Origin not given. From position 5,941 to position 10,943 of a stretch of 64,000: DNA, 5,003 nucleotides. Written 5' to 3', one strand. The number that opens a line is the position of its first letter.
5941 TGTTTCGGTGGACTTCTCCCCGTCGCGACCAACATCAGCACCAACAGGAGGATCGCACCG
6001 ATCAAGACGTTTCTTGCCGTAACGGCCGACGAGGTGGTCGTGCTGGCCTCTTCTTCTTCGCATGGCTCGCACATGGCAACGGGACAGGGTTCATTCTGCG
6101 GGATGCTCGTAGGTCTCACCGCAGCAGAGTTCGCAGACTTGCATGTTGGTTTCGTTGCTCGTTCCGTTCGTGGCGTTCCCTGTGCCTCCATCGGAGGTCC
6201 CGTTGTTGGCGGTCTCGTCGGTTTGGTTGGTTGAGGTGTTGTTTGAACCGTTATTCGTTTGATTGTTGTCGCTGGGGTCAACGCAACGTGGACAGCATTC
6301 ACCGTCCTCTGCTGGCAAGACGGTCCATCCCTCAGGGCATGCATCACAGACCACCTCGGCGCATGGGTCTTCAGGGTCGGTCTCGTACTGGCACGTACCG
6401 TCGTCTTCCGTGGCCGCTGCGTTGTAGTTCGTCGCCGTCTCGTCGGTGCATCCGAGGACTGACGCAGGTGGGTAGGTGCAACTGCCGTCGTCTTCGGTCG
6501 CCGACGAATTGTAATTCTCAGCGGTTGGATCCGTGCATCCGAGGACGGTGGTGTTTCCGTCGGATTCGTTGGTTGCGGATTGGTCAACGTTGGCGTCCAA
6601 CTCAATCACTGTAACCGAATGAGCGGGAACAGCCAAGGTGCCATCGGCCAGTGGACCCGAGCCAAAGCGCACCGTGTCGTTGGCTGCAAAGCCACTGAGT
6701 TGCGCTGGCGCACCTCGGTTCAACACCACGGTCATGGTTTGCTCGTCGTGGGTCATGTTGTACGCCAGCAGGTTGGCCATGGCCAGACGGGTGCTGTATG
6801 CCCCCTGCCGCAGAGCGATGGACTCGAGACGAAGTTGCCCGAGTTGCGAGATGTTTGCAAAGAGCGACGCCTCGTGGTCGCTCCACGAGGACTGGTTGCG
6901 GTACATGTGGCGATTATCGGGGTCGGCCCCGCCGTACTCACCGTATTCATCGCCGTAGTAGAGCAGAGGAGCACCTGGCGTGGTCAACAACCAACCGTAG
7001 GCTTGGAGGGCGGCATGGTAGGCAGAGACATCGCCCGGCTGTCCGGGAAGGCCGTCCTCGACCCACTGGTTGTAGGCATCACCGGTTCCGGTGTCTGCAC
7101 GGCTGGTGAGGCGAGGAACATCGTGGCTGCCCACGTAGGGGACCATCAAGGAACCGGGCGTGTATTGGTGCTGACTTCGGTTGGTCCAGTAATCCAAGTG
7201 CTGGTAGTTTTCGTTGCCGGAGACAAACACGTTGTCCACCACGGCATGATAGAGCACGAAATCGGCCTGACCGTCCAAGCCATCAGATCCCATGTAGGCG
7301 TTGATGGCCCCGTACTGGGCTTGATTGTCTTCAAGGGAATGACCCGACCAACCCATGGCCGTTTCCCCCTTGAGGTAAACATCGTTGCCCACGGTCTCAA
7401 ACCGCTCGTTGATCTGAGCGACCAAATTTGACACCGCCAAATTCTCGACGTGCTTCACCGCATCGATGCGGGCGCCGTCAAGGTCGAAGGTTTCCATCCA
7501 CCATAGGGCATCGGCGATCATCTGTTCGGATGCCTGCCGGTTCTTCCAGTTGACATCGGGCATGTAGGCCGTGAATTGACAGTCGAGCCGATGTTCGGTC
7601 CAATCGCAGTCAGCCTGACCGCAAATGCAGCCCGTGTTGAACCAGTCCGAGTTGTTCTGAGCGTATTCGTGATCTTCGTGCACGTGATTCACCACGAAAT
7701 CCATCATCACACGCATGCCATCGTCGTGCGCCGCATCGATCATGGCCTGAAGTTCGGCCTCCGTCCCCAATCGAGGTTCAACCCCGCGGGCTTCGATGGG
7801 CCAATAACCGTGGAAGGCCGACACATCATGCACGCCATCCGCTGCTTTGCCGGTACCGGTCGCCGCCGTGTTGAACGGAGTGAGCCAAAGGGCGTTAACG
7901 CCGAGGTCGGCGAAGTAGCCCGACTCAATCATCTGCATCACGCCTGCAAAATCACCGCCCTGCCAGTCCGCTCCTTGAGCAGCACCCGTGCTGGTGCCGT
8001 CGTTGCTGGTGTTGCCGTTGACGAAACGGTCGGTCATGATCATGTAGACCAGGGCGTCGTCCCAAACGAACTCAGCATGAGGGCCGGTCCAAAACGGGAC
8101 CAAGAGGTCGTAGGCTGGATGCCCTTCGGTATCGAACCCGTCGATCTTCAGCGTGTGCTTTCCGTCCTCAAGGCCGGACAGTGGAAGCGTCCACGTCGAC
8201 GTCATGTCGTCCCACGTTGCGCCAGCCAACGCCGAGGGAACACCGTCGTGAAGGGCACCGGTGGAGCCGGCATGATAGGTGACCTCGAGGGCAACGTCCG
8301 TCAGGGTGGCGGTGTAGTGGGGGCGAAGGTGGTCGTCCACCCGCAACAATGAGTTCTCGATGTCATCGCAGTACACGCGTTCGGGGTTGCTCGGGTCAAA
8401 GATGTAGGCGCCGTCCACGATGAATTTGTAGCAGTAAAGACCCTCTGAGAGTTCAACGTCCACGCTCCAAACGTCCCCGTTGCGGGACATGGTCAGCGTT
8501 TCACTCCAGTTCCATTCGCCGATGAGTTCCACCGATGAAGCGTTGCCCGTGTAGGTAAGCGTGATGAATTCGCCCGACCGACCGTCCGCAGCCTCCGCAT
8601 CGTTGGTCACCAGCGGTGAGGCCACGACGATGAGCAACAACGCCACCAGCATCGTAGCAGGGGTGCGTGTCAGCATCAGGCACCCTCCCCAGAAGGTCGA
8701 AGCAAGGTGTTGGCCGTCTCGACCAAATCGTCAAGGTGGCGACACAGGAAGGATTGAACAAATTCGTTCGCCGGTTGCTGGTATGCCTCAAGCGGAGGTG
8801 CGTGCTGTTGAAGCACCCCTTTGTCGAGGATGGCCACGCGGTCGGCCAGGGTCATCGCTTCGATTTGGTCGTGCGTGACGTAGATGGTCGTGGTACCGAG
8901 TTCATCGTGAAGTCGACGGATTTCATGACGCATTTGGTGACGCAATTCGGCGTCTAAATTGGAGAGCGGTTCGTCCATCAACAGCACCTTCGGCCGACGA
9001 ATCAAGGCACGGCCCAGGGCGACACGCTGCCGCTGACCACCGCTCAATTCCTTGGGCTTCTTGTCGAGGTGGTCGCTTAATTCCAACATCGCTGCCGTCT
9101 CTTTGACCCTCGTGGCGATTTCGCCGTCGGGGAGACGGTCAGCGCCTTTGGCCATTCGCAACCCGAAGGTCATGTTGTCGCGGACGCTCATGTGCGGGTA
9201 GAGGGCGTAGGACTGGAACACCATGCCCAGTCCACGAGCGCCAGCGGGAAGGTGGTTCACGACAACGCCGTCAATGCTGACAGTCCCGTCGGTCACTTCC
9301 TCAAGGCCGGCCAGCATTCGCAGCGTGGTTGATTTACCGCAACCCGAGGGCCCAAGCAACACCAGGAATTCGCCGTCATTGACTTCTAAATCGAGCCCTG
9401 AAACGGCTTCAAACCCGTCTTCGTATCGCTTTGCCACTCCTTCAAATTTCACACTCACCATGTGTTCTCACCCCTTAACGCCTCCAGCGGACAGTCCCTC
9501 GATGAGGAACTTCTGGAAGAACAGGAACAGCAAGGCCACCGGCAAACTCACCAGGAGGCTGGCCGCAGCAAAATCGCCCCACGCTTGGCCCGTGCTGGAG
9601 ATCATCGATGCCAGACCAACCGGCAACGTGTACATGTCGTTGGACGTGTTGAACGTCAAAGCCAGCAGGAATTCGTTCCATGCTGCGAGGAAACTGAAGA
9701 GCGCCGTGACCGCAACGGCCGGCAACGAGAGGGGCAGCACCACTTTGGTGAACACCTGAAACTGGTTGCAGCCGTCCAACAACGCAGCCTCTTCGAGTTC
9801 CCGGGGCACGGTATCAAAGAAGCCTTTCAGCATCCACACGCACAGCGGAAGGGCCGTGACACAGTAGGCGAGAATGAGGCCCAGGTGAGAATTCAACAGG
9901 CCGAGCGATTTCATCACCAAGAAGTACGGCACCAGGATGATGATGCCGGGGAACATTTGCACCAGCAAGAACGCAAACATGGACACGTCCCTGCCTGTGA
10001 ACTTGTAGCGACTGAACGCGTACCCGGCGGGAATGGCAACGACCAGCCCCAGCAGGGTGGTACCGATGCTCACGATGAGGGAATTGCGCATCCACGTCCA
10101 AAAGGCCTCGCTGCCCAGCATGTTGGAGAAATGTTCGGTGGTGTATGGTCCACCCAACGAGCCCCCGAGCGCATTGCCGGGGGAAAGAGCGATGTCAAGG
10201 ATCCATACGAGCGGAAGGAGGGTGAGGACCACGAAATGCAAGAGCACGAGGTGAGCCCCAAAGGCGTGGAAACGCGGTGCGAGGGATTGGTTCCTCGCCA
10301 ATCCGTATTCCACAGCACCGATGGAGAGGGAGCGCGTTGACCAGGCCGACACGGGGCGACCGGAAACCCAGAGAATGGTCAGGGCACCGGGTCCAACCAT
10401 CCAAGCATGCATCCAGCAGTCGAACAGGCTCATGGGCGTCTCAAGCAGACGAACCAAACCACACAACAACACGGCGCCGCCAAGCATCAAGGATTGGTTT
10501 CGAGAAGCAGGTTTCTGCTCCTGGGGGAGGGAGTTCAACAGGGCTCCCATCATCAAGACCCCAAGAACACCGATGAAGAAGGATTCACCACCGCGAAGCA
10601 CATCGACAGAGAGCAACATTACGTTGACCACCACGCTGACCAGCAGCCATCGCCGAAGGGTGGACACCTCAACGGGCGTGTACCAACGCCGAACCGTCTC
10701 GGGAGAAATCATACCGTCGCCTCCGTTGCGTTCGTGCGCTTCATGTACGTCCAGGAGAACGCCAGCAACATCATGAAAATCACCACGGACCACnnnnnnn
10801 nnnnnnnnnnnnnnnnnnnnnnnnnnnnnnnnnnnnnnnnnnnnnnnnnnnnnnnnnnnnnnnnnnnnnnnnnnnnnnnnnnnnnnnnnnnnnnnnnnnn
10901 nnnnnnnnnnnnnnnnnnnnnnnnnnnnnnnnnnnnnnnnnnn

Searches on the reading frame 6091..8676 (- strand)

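Call 65: search_protein_families(library=pfam, proteins=[window:6091-8676:-], max_evalue=0.0001)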
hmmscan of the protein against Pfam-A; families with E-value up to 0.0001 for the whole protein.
window:6091-8676:- (861 aa): 2 families
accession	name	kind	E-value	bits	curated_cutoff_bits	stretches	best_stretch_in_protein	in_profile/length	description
PF00128.31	Alpha-amylase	-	1.6e-37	130.3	22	1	213-584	2-360/446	Alpha amylase, catalytic domain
PF16561.11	AMPK1_CBM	-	1.1e-11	45.2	26.8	1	39-114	4-80/85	Glycogen recognition site of AMP-activated protein kinase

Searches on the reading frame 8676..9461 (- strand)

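Call 65: search_protein_families(library=pfam, proteins=[window:8676-9461:-], max_evalue=0.0001)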
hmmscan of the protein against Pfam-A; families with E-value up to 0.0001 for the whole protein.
window:8676-9461:- (261 aa): 2 families
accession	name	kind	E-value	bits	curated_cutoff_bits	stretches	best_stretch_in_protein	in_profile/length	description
PF00005.33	ABC_tran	-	7e-34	117.8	25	1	21-166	2-136/137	ABC transporter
PF13304.12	AAA_21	-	4.3e-06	27.4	27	0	138-198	237-299/304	AAA domain, putative AbiEii toxin, Type IV TA system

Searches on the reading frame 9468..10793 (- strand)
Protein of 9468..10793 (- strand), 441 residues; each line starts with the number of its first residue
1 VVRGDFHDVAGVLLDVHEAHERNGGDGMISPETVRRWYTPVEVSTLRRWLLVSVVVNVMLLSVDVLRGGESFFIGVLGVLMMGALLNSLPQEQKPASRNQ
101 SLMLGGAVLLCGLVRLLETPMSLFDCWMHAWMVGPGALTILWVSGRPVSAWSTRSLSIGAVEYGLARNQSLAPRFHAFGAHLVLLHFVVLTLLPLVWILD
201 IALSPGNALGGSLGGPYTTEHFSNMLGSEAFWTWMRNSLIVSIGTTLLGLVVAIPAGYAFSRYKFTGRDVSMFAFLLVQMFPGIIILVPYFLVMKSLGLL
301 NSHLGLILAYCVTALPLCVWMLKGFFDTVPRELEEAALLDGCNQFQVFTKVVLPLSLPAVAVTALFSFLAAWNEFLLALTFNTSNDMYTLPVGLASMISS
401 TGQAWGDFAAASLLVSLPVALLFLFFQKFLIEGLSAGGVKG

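Call 65: search_protein_families(library=pfam, proteins=[window:9468-10793:-], max_evalue=0.0001)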
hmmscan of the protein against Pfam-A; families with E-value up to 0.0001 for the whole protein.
window:9468-10793:- (441 aa): 1 family
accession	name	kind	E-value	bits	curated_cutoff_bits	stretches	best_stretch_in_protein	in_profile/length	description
PF00528.27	BPD_transp_1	-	4.8e-20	72.5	26.4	1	252-430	4-178/184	Binding-protein-dependent transport system inner membrane component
